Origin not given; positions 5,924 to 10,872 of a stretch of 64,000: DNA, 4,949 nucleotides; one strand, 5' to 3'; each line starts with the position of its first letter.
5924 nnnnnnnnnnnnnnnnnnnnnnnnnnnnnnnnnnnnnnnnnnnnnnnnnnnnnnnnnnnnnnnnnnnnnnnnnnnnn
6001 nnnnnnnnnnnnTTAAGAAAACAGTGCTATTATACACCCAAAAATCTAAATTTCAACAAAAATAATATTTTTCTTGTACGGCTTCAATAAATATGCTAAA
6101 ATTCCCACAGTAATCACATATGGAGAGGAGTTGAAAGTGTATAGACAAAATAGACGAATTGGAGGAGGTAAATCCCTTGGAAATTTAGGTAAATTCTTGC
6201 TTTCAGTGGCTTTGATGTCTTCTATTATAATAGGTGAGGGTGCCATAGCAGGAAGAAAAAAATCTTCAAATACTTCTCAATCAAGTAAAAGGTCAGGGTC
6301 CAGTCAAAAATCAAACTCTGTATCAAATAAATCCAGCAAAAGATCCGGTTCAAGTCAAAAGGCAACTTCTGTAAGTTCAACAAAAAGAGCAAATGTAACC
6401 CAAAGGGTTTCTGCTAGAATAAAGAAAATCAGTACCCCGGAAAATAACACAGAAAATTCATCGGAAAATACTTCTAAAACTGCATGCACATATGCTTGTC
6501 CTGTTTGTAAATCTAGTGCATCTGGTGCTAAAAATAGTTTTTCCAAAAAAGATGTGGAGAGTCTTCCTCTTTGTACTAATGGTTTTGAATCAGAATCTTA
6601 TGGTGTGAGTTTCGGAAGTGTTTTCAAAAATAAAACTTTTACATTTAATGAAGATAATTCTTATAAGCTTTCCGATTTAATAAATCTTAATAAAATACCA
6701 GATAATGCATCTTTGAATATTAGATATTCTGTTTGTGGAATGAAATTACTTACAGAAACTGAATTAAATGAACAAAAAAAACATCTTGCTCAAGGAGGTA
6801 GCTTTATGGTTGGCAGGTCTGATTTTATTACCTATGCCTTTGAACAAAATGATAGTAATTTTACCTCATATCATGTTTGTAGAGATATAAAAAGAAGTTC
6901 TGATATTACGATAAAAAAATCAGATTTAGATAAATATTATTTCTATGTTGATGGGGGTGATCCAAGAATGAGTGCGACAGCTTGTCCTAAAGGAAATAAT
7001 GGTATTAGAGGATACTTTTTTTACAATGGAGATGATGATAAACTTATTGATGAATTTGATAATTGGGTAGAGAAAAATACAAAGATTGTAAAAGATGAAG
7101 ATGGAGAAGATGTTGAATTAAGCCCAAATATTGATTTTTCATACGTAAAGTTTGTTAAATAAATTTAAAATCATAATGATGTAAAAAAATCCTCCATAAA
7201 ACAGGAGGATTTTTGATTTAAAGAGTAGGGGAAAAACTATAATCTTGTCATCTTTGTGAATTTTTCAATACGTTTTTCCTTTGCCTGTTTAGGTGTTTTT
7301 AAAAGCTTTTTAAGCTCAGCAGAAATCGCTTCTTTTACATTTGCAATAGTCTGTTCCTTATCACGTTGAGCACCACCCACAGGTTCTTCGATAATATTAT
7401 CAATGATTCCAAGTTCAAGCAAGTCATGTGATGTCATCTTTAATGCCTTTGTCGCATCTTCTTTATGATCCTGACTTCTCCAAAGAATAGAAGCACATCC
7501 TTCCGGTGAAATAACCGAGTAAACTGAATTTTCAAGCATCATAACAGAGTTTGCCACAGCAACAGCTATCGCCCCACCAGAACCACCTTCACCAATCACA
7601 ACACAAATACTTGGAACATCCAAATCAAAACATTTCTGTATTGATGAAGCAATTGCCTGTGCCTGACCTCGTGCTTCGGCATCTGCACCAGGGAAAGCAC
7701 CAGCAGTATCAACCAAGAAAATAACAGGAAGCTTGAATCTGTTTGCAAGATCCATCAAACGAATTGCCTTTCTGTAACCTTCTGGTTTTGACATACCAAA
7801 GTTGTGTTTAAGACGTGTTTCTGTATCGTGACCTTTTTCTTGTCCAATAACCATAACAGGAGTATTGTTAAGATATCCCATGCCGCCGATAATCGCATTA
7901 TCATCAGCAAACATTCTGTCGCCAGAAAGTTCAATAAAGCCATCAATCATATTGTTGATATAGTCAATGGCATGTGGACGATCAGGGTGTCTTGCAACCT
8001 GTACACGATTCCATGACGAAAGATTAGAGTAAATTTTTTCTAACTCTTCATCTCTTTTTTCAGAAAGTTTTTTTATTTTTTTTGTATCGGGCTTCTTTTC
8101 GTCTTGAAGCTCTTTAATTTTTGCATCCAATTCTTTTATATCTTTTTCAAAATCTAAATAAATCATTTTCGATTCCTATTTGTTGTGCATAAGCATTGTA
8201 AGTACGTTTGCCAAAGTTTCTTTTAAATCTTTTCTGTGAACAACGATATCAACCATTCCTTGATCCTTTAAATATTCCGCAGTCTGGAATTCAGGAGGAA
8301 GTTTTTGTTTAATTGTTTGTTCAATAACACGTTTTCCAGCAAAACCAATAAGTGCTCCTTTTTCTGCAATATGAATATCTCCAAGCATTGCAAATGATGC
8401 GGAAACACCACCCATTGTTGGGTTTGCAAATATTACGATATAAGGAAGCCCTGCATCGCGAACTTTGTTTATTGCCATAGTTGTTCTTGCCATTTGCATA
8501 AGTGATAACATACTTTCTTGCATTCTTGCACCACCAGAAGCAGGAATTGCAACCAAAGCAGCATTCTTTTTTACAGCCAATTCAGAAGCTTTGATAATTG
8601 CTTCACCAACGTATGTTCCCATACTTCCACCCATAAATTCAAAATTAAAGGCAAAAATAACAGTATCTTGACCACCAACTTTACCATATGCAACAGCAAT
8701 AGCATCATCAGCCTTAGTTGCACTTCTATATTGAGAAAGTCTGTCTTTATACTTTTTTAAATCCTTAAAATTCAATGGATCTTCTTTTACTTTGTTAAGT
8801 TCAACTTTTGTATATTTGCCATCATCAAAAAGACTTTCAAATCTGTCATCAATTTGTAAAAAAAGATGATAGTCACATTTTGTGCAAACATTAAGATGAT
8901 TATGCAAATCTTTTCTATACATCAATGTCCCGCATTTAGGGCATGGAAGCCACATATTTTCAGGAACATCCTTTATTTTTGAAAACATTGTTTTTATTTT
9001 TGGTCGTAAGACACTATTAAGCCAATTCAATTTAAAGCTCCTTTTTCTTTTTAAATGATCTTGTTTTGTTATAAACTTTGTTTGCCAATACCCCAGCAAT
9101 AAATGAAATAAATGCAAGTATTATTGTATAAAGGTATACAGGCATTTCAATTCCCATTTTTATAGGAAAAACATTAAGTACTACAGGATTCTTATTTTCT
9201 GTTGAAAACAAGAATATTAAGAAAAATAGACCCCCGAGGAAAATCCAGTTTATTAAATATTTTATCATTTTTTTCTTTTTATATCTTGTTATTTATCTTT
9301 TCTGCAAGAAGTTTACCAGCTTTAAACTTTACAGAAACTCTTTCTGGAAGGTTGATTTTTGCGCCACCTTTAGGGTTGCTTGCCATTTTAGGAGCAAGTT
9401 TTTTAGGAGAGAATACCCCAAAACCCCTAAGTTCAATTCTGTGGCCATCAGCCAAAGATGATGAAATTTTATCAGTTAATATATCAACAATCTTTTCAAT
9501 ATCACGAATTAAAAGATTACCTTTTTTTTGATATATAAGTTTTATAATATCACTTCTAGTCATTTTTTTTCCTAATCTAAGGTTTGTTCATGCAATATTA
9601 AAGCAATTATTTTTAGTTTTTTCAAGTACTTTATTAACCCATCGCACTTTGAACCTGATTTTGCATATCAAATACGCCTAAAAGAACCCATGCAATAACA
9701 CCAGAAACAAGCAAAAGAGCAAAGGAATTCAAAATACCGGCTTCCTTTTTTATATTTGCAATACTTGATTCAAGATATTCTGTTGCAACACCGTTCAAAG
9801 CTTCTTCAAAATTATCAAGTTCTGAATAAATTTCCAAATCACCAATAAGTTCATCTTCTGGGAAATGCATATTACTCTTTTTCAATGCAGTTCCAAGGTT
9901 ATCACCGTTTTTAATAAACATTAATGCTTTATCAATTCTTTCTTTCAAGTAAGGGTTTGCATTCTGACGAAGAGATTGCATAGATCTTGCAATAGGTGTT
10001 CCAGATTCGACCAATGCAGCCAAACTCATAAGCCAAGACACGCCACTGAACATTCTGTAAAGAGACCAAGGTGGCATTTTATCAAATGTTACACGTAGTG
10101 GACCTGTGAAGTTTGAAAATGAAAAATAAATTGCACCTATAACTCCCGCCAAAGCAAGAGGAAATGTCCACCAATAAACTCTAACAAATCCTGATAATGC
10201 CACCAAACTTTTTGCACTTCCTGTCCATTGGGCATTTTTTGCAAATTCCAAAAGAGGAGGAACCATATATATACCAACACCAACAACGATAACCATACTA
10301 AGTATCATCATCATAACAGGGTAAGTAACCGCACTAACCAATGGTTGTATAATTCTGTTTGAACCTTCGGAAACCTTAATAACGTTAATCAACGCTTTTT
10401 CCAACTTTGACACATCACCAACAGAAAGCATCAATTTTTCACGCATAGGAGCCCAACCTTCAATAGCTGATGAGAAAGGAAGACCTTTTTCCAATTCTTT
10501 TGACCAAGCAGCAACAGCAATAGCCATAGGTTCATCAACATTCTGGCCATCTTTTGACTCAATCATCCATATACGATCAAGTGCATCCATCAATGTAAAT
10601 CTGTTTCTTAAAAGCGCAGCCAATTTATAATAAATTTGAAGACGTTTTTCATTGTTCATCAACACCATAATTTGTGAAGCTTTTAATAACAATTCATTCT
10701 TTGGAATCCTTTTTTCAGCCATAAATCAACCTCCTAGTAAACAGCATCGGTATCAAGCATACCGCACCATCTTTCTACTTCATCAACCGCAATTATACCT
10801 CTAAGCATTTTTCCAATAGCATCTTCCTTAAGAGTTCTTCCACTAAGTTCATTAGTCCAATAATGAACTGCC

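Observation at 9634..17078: Type IVb pilus / ICE thin-pilus-like machinery (TcpQ/PilL-secretin-PilO-PilP-ATPase-platform) without pilin or prepilin peptidase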

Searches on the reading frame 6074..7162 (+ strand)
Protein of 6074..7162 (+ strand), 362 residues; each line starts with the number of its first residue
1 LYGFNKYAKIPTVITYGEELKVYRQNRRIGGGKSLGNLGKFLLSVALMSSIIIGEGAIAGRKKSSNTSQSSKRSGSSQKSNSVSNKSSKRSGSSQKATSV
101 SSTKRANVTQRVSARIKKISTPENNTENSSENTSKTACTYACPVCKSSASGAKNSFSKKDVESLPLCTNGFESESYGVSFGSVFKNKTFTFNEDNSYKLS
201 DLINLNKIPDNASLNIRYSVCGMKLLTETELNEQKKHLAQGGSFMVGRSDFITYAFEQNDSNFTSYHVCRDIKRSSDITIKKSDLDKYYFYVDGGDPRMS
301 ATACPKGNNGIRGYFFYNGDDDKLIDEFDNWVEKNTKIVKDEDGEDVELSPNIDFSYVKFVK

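Call 15: search_protein_families(library=pfam, proteins=[window:6074-7162:+], max_evalue=0.1)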
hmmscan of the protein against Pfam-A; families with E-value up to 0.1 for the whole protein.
window:6074-7162:+ (362 aa): 1 family
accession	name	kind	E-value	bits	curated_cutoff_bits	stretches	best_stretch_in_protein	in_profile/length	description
PF22251.1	PFF1_TM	-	0.026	14.5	32.3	1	21-158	86-220/300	Vacuolar membrane protease, transmembrane domain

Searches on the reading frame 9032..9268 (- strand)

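Call 15: search_protein_families(library=pfam, proteins=[window:9032-9268:-], max_evalue=0.1)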
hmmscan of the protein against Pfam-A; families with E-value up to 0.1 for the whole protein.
window:9032-9268:- (78 aa): 1 family
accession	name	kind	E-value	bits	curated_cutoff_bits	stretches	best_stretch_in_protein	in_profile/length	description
PF06305.16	LapA_dom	-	0.00046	20.5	28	1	24-64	1-39/64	Lipopolysaccharide assembly protein A domain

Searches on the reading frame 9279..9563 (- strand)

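Call 15: search_protein_families(library=pfam, proteins=[window:9279-9563:-], max_evalue=0.1)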
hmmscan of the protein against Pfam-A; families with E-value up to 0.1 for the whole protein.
window:9279-9563:- (94 aa): 3 families
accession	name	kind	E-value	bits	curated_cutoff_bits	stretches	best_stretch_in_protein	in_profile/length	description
PF00216.26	Bac_DNA_binding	-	2e-24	86.1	22.4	1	1-91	1-90/90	Bacterial DNA-binding protein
PF18291.6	HU-HIG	-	9.9e-08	32.5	26.2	1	18-92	48-120/125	HU domain fused to wHTH, Ig, or Glycine-rich motif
PF14848.11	HU-DNA_bdg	-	0.081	13.4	30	0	2-44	30-72/124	DNA-binding domain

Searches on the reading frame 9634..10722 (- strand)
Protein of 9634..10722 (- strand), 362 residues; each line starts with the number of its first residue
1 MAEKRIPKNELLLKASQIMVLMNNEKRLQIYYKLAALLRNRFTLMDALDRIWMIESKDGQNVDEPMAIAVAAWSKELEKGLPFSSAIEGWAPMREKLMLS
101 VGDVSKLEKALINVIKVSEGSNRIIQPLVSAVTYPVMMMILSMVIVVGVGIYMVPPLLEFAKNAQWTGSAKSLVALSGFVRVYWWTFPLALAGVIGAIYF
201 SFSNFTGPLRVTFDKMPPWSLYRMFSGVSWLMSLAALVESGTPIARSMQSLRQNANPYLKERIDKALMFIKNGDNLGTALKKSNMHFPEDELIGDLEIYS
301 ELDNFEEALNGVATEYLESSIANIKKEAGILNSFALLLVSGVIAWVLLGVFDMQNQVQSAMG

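Call 3: search_protein_families(library=pfam, proteins=[window:9634-10722:-], max_evalue=0.1)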
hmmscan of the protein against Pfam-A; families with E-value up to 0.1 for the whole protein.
window:9634-10722:- (362 aa): 1 family
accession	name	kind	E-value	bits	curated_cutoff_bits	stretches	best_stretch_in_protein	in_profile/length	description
PF00482.28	T2SSF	-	4.8e-23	81.9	25.2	2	230-351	1-123/125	Type II secretion system (T2SS), protein F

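Call 4: search_protein_families(library=ncbifam, proteins=[window:9634-10722:-], max_evalue=0.1)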
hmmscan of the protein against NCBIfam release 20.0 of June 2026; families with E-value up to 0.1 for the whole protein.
window:9634-10722:- (362 aa): 4 families
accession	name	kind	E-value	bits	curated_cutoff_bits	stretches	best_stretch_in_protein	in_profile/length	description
TIGR02120.1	GspF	equivalog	2.4e-18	66.6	424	1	22-350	60-390/401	type II secretion system inner membrane protein GspF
NF041012.2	T4P_ComGB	equivalog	5.9e-16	58.7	240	2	27-285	3-260/332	competence type IV pilus assembly protein ComGB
NF007861.0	PRK10573.1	equivalog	1.1e-13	51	401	1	22-345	56-382/401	protein transport protein HofC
NF052607.1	T4PiliAsmPilCThrm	equivalog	5.2e-10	39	700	1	34-351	75-394/406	type IV pilus assembly protein PilC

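Call 28: search_solved_structures(query=window:9634-10722:-, max_evalue=0.01)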
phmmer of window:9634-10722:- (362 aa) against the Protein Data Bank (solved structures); distinct sequences matched with E-value up to 0.01: 14.
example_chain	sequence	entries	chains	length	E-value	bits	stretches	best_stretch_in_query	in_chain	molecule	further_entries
3jc8_Ca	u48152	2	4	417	1.3e-07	34.2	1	62-351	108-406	Type 4 fimbrial assembly protein PilC | PilC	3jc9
5mfd_A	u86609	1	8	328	0.00073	21.9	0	99-142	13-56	YIIIM''6AII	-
4pls_A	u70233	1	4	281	0.0022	20.3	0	99-142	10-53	Arm00010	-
4plq_A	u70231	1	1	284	0.0022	20.3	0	99-142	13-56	Arm00011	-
5mfm_A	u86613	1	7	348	0.0023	20.3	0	99-142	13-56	YIIIM6AII_GS11_(KR)5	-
5mfm_C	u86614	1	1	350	0.0024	20.2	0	99-142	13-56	Importin subunit alpha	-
4plr_A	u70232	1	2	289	0.0024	20.2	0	99-142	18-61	Arm00008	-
4v3o_A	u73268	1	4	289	0.0024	20.2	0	99-142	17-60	YIII_M5_AII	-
5mfl_A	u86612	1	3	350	0.0025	20.2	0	99-142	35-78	(KR)5_GS10_YIIIM6AII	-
5aei_A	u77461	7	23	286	0.0037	19.6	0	99-142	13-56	DESIGNED ARMADILLO REPEAT PROTEIN YIIIM5AII | YIIIM5AII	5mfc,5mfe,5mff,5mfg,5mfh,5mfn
6s9p_A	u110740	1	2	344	0.0038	19.6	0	99-142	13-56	internal Lock2 fused to target peptide KRKAKITWKR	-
6s9n_A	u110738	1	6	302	0.0074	18.6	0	99-142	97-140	Lock2_KRKRKAKLSF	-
6s9o_A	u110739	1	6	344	0.0074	18.6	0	99-142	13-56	designed Armadillo repeat protein with internal Lock1 fused to target peptide KRKRKLKFKR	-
6s9m_A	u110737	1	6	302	0.0075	18.6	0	99-142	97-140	Lock2_KRKRKAKITW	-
